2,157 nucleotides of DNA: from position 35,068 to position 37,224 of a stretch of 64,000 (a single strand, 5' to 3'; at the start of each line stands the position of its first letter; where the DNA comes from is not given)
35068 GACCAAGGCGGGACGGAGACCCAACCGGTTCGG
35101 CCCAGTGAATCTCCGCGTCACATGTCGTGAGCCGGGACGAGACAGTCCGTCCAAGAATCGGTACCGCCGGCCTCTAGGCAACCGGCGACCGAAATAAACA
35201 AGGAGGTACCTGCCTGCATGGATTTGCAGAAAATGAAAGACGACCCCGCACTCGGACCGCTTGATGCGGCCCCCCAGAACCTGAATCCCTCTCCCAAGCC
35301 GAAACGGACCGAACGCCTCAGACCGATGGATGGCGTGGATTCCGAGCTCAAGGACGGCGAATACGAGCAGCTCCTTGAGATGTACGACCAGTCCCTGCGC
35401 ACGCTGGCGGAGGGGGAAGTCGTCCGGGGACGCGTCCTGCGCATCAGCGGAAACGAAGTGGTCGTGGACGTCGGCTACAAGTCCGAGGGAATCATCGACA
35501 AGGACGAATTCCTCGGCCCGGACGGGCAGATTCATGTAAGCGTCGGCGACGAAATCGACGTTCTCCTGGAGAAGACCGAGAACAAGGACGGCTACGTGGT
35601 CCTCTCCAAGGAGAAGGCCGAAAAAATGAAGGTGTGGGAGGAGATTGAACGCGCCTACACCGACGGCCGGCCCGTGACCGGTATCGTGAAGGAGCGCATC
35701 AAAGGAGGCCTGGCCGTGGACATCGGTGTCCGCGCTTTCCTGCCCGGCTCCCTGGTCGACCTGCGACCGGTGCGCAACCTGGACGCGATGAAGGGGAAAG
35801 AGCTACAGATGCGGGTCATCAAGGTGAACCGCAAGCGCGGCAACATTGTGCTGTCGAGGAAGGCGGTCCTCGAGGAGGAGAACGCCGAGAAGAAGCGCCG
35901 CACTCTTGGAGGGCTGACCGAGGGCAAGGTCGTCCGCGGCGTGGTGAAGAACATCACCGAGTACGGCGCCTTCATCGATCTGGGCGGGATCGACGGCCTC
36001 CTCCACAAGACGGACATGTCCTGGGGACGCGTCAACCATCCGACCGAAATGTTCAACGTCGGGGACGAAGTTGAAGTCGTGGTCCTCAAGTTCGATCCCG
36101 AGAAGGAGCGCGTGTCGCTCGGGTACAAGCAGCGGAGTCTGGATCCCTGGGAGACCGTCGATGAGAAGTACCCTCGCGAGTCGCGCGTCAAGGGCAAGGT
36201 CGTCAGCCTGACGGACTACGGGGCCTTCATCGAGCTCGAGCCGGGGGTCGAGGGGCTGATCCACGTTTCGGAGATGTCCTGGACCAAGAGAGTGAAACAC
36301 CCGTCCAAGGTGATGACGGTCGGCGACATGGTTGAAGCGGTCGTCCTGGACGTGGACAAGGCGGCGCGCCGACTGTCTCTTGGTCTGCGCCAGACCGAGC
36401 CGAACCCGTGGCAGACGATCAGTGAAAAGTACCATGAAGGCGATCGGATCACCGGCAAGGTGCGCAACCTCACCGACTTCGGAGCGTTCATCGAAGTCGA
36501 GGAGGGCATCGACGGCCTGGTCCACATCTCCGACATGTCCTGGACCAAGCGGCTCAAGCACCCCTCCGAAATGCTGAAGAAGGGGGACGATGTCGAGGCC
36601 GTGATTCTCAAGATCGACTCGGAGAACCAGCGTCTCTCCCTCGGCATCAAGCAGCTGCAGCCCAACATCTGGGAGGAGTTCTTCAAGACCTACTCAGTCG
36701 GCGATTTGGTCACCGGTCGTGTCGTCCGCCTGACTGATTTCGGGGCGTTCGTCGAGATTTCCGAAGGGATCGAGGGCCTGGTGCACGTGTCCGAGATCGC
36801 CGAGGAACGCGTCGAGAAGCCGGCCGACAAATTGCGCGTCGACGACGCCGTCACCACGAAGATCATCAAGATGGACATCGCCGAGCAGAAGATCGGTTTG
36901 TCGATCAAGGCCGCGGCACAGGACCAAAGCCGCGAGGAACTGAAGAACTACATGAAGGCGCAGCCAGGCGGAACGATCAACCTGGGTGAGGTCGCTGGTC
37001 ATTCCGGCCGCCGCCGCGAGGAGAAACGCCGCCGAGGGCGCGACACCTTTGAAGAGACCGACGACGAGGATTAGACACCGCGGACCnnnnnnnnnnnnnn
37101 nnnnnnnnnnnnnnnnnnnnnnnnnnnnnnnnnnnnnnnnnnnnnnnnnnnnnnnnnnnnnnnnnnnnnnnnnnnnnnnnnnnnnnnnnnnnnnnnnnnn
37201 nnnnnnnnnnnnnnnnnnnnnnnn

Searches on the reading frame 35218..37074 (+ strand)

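Call 35: search_protein_families(library=pfam, proteins=[window:35218-37074:+], max_evalue=0.001)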
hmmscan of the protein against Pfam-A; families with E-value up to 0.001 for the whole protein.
window:35218-37074:+ (618 aa): 6 families
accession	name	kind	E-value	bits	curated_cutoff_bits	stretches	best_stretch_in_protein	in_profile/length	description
PF00575.29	S1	-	3.5e-96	316.1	22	6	321-391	5-74/74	S1 RNA binding domain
PF23459.1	S1_RRP5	-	1.4e-35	122.2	27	4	322-388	5-70/72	RRP5 S1 domain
PF21710.3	Spt6_S1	-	1.4e-15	57.8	27.5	0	330-392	26-88/91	Spt6, S1/OB domain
PF17092.11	PCB_OB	-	6.5e-08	33.8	27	0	314-374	25-95/111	Penicillin-binding protein OB-like domain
PF13509.12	S1_2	-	1.8e-07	31.6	21.8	0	495-530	2-37/61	S1 domain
PF24685.1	OB_RRP5_4th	-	0.00073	19.9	31.5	0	501-568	16-87/92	RRP5 OB-fold domain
